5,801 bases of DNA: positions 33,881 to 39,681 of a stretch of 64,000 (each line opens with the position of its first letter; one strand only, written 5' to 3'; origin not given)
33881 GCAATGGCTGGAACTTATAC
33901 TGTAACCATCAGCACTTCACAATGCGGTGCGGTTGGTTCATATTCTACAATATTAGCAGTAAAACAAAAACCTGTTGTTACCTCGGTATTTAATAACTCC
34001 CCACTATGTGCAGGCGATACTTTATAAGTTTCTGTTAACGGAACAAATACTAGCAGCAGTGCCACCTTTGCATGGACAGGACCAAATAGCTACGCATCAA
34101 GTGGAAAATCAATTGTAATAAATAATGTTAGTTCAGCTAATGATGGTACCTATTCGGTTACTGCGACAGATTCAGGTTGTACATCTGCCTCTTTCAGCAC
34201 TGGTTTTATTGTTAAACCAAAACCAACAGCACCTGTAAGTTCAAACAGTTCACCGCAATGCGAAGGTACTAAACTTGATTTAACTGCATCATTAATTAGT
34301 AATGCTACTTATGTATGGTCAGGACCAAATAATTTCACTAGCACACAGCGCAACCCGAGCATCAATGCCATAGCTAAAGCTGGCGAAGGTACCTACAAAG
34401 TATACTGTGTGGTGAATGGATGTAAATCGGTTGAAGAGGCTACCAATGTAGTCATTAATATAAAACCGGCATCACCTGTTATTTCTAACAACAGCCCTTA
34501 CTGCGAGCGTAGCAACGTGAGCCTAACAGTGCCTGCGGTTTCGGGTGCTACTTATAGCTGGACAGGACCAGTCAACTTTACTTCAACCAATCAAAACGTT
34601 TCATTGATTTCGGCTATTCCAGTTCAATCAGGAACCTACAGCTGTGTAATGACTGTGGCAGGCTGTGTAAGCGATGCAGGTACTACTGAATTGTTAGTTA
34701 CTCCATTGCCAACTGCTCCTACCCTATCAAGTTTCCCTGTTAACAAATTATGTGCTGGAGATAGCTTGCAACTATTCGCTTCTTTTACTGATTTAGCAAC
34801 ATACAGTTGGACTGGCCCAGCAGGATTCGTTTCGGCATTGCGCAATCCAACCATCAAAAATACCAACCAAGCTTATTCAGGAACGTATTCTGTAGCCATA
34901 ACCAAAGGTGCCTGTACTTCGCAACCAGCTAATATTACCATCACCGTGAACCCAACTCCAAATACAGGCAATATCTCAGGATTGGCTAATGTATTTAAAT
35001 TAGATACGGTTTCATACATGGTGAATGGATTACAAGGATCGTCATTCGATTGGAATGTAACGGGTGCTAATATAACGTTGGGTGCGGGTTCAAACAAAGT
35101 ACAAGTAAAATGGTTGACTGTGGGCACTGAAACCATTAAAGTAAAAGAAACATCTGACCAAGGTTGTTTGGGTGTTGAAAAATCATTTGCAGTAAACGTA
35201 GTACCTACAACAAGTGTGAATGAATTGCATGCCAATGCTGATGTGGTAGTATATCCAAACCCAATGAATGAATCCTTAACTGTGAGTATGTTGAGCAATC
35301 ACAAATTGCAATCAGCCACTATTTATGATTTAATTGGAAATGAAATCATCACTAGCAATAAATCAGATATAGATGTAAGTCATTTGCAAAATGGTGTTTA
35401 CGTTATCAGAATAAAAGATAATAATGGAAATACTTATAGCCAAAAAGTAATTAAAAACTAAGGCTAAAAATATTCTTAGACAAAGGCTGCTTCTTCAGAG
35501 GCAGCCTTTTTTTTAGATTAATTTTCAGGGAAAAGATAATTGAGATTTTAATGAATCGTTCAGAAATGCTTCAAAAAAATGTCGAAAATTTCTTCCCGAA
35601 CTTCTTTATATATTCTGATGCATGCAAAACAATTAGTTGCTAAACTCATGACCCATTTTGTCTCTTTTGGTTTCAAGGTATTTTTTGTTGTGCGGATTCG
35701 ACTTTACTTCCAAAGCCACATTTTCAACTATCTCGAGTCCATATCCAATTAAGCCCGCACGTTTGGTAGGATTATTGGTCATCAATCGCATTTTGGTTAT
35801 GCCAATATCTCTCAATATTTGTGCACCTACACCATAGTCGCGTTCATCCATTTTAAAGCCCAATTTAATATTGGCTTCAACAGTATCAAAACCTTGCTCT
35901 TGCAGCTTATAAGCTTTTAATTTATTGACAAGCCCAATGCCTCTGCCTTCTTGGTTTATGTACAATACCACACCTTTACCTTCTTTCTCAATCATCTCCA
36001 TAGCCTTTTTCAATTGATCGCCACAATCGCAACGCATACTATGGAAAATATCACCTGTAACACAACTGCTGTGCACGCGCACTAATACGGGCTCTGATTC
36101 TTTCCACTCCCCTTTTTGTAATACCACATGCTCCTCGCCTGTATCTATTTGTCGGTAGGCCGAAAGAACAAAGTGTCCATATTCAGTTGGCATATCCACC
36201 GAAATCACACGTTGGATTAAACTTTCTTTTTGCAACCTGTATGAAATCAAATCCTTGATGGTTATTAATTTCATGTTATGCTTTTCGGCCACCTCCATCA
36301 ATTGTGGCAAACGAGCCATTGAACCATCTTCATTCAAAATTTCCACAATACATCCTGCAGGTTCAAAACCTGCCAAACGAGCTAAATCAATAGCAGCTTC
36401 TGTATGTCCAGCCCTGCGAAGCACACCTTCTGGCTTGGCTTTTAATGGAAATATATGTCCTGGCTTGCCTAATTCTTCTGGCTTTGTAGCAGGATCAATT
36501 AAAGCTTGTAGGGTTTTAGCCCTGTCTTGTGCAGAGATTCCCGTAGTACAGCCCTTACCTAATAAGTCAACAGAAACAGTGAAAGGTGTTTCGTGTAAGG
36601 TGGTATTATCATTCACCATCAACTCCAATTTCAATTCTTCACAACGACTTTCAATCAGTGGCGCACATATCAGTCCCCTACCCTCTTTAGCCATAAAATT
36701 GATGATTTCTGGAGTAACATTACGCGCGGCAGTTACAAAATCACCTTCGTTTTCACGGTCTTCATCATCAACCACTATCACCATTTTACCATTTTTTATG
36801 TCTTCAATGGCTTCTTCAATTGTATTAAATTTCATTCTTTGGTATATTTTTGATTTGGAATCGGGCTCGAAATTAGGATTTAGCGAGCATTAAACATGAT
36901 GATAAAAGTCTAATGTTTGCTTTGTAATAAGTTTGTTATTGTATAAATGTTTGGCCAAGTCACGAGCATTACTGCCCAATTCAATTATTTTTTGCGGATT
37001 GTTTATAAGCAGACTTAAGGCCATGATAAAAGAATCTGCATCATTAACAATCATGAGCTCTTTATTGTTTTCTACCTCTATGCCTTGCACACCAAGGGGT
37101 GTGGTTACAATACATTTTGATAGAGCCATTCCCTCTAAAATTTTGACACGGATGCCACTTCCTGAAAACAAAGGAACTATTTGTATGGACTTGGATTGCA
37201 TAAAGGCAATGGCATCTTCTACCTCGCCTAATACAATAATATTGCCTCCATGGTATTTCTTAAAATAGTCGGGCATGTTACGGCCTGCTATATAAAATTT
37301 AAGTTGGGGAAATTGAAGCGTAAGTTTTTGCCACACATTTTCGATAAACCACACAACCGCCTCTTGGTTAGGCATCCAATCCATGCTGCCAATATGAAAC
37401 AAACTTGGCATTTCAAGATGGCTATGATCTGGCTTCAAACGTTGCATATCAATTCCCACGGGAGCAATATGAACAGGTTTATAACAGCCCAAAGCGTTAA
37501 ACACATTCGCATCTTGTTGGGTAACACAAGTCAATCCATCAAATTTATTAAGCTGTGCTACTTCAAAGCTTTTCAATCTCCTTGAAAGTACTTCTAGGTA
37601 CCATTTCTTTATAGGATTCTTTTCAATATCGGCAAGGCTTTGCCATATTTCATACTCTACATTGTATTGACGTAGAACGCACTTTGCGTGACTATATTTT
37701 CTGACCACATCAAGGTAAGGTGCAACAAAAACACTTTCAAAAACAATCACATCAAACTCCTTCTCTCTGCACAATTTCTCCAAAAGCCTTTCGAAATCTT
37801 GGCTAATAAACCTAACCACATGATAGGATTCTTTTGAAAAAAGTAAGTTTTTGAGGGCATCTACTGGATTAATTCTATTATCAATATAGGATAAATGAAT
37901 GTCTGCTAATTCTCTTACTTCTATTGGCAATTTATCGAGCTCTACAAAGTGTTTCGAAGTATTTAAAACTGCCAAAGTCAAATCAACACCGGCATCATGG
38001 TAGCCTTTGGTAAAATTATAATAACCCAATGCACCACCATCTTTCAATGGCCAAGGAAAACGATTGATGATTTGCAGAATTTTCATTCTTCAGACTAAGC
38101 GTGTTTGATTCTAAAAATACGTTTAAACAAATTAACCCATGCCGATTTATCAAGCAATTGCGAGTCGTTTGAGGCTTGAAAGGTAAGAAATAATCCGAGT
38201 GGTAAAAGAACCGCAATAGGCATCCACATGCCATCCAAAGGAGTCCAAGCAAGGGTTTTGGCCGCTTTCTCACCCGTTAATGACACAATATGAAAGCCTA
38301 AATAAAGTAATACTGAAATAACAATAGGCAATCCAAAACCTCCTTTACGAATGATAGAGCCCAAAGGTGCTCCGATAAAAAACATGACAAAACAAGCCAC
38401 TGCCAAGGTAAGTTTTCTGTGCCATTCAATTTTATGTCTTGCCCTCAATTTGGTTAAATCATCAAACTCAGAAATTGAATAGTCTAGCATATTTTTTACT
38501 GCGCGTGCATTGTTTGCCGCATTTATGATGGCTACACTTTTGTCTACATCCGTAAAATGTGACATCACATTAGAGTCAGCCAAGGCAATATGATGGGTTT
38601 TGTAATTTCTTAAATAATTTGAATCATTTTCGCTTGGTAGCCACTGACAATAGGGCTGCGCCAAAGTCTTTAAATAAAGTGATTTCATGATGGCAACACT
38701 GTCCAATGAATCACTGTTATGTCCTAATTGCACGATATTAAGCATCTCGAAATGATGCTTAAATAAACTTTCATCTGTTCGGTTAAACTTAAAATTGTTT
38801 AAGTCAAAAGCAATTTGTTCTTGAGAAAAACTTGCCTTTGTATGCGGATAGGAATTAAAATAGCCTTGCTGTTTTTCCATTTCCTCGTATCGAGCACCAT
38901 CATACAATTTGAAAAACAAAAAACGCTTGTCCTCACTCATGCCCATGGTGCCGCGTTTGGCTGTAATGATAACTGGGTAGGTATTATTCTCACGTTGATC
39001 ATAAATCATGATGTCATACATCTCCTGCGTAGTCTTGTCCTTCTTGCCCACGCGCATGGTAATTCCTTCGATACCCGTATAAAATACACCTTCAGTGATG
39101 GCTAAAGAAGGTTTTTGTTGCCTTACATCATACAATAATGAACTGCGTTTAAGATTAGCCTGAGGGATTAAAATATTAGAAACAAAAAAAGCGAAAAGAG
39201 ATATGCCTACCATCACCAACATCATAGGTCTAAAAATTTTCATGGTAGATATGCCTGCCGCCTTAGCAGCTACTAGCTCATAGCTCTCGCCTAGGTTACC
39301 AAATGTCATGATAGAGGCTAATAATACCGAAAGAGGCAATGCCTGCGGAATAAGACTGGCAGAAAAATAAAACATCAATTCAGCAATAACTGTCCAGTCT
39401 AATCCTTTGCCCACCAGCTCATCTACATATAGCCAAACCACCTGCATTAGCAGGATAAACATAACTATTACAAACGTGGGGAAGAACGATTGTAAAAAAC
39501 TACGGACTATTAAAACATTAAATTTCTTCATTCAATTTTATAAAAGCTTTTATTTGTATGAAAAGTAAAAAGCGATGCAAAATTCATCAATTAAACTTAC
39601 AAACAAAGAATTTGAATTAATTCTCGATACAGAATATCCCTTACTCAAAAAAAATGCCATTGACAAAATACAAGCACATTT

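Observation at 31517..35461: About 1315-codon T9SS adhesin built from at least 13 Ig-like repeats carries a single in-frame TAA, not a frameshift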

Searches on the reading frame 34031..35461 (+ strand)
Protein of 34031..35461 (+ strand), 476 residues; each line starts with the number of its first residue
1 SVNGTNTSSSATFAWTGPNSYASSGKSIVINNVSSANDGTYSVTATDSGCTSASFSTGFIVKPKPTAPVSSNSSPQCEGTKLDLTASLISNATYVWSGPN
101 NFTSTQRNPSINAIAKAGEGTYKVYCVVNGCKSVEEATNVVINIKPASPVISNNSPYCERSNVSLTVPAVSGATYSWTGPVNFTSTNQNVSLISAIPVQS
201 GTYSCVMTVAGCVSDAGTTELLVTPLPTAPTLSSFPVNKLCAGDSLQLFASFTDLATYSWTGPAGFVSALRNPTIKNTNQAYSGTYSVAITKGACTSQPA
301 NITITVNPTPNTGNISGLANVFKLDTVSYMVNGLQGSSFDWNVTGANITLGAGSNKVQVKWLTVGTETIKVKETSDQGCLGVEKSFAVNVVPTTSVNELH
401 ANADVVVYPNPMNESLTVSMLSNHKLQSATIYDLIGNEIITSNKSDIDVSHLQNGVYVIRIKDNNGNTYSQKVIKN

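Call 5: search_protein_families(library=pfam, proteins=[window:34031-35461:+], max_evalue=0.01)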
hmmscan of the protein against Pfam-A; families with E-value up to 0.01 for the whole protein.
window:34031-35461:+ (476 aa): 5 families
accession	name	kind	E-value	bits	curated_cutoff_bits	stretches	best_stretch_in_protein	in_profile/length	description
PF18962.6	Por_Secre_tail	-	3e-13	50.3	27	1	407-474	1-74/75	Secretion system C-terminal sorting domain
PF13895.12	Ig_2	-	1.4e-11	44.9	27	1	150-214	3-72/79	Immunoglobulin domain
PF19081.6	Ig_7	-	3.1e-09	37.4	27.3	2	227-308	1-84/84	Ig-like domain CHU_C associated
PF07354.18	Sp38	-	0.00019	21.8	23.1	0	73-118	11-54/100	Zona-pellucida-binding protein (Sp38) N-terminal Ig domain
PF07686.23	V-set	-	0.00034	21.2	26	0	165-224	52-109/109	Immunoglobulin V-set domain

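Call 67: predict_structure(alignment_id=A2)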
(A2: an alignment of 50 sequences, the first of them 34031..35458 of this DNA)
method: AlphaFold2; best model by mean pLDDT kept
length: 476 residues; sequences in the alignment: 50
mean_pLDDT: 90.7   pTM: 0.53
mean pLDDT of the five models: 90.7, 90.3, 90.3, 90.1, 89.8
residues with pLDDT >= 90: 339; 70-90: 126; 50-70: 4; < 50: 7
segments of 3 or more residues with pLDDT < 50: 395-401
pLDDT, mean of each block of 10 residues (from residue 1): 78 90 88 87 89 89 90 94 96 96 96 94 95 95 93 88 92 95 94 91 95 94 93 92 95 96 97 95 97 94 94 92 92 92 94 93 93 93 94 58 75 88 86 87 91 90 84 81
secondary structure, 60 per line:
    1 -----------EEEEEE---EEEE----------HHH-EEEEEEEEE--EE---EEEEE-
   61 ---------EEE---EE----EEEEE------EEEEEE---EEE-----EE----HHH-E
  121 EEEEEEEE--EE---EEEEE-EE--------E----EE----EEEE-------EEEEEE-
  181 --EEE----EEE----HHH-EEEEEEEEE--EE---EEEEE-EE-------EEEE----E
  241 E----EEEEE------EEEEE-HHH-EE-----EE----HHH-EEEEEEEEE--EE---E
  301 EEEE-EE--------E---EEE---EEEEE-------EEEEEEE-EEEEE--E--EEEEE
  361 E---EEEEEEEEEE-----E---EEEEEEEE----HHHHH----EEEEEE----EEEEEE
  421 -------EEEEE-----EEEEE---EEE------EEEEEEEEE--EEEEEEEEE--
elements in order: E12-17 E21-24 E39-47 E55-59 E70-72 E82-86 E93-98 E102-104 E120-128 E136-140 E163-166 E174-179 E183-185 E190-192 E201-209 E217-221 E232-235 E246-250 E257-261 E284-292 E300-304 E320-322 E326-330 E338-344 E346-350 E356-361 E365-374 E384-391 H396-400 E405-410 E415-420 E428-432 E438-442 E446-448 E455-463 E466-474

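Call 69: fold_search(model_id=the predicted structure, library=pdb)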
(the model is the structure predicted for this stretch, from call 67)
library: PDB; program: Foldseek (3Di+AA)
matches with E <= 10: 1996; with E <= 0.001: 637
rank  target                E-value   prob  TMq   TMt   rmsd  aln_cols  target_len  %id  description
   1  9flp_A                1.4e-28  1.00  0.65  0.37   7.6       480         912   25  CryoEM structure of the neck (1403-2314) in the grappling hook protein A (GhpA) in the bacterium Aureispira sp. CCB-QB (released 2024-10-16)
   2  9flw_A                3.2e-26  1.00  0.61  0.58   8.1       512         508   25  CryoEM structure of the fragment-6 (3571-4078) in the grappling hook protein A (GhpA) in the bacterium Aureispira sp.  (released 2024-10-16)
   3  9fly_A                4.5e-26  1.00  0.60  0.36   9.4       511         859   25  CryoEM structure of the base (4151-5009) in the grappling hook protein A (GhpA) in the bacterium Aureispira sp. CCB-QB (released 2024-10-16)
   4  9flv_A                7.8e-24  1.00  0.52  0.58   8.6       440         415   23  CryoEM structure of the fragment-5 (2393-2807) in the grappling hook protein A (GhpA) in the bacterium Aureispira sp.  (released 2024-10-16)
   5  9fls_A                9.3e-23  1.00  0.54  0.72   5.5       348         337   26  CryoEM structure of the fragment-3 (2061-2397) in the grappling hook protein A (GhpA) in the bacterium Aureispira sp.  (released 2024-10-16)
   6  9flu_A                2.9e-22  1.00  0.47  0.64   6.0       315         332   32  CryoEM structure of the fragment-1 (3402-3733) in the grappling hook protein A (GhpA) in the bacterium Aureispira sp.  (released 2024-10-16)
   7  9g8b_A                4.4e-22  1.00  0.47  0.62   5.6       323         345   32  CryoEM structure of the fragment-2 (2892-3236) in the grappling hook protein A (GhpA) in the bacterium Aureispira sp.  (released 2024-10-16)
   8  9flx_A                3.0e-20  1.00  0.52  0.68   6.3       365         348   23  CryoEM structure of the fragment-4 (4074-4421) in the grappling hook protein A (GhpA) in the bacterium Aureispira sp.  (released 2024-10-16)
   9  6grt_B                3.3e-15  1.00  0.17  0.14  34.0       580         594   13  Paired immunoglobulin-like receptor B (PirB) or Leukocyte immunoglobulin-like receptor subfamily B member 3 (LILRB3) f (released 2019-02-06)
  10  5k6w_A                4.4e-15  1.00  0.26  0.26  47.8       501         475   11  Sidekick-1 immunoglobulin domains 1-5 (released 2016-09-28)
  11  8q6t_I                4.6e-15  1.00  0.28  0.15  15.5       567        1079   12  Helical reconstruction of the relaxed thick filament from FIB milled left ventricular mouse myofibrils (released 2023-11-01)
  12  9ba4_A                4.8e-15  1.00  0.25  0.15  34.7       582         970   11  Full-length cross-linked Contactin 2 (CNTN2) (released 2024-07-17)
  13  6grt_A                5.3e-15  1.00  0.18  0.15  30.6       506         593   12  Paired immunoglobulin-like receptor B (PirB) or Leukocyte immunoglobulin-like receptor subfamily B member 3 (LILRB3) f (released 2019-02-06)
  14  6iaa_A                6.4e-15  1.00  0.33  0.22  29.8       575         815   13  hRobo2 ectodomain (released 2019-03-13)
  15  6grq_A                1.5e-14  1.00  0.18  0.16  30.6       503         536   13  Paired immunoglobulin-like receptor B (PirB) or Leukocyte immunoglobulin-like receptor subfamily B member 3 (LILRB3) f (released 2019-02-06)
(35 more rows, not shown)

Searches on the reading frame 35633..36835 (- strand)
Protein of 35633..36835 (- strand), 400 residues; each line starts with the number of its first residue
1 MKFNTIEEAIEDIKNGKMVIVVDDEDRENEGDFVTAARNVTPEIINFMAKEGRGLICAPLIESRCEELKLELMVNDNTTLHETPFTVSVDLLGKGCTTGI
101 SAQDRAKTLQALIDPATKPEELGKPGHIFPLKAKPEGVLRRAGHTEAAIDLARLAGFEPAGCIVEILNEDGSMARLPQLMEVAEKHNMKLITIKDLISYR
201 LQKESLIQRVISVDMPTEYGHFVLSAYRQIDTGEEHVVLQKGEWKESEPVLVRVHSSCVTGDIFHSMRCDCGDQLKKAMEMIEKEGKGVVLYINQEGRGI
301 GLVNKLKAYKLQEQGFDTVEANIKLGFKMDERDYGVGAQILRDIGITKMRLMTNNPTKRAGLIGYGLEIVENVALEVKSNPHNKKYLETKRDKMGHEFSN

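Call 21: search_protein_families(library=pfam, proteins=[window:35633-36835:-], max_evalue=0.001)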
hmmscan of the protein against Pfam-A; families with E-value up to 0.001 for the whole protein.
window:35633-36835:- (400 aa): 2 families
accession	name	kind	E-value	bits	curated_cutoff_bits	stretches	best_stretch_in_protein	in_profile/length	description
PF00926.24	DHBP_synthase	-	9.2e-87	289.9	26.4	1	7-199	1-191/191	3,4-dihydroxy-2-butanone 4-phosphate synthase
PF00925.25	GTP_cyclohydro2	-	7e-75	250.6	23.3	1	209-373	2-164/165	GTP cyclohydrolase II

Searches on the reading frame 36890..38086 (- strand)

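Call 21: search_protein_families(library=pfam, proteins=[window:36890-38086:-], max_evalue=0.001)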
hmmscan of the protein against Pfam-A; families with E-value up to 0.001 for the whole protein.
window:36890-38086:- (398 aa): 4 families
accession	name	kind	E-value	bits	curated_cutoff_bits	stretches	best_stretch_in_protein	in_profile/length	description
PF13692.12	Glyco_trans_1_4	-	9.9e-19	68.4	27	1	228-363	3-142/142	Glycosyl transferases group 1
PF00534.26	Glycos_transf_1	-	2.3e-07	30.9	26.4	1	229-375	18-170/172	Glycosyl transferases group 1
PF13439.12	Glyco_transf_4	-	0.0001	22.8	28.5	1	23-216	9-170/170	Glycosyltransferase Family 4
PF13524.12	Glyco_trans_1_2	-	0.00012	22.4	25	1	255-385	12-138/144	Glycosyl transferase-like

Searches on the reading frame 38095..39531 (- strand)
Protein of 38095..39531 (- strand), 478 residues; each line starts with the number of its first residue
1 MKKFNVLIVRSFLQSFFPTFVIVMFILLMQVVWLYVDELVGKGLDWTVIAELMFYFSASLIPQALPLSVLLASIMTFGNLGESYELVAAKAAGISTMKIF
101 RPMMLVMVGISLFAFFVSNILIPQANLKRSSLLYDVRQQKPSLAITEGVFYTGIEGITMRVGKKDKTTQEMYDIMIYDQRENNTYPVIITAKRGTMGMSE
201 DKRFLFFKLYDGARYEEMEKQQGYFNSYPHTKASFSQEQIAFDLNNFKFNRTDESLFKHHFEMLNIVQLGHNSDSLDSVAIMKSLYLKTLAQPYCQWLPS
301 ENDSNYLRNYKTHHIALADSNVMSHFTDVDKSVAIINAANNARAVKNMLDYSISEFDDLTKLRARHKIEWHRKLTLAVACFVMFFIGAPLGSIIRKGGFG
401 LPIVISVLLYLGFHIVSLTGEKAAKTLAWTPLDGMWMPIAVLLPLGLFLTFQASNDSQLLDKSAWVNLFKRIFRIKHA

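Call 21: search_protein_families(library=pfam, proteins=[window:38095-39531:-], max_evalue=0.001)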
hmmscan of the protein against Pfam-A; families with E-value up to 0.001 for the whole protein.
window:38095-39531:- (478 aa): 1 family
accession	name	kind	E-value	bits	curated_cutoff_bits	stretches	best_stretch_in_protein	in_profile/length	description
PF03739.19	LptF_LptG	-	6.5e-74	249.5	27.9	1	8-449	3-350/353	Lipopolysaccharide export system permease LptF/LptG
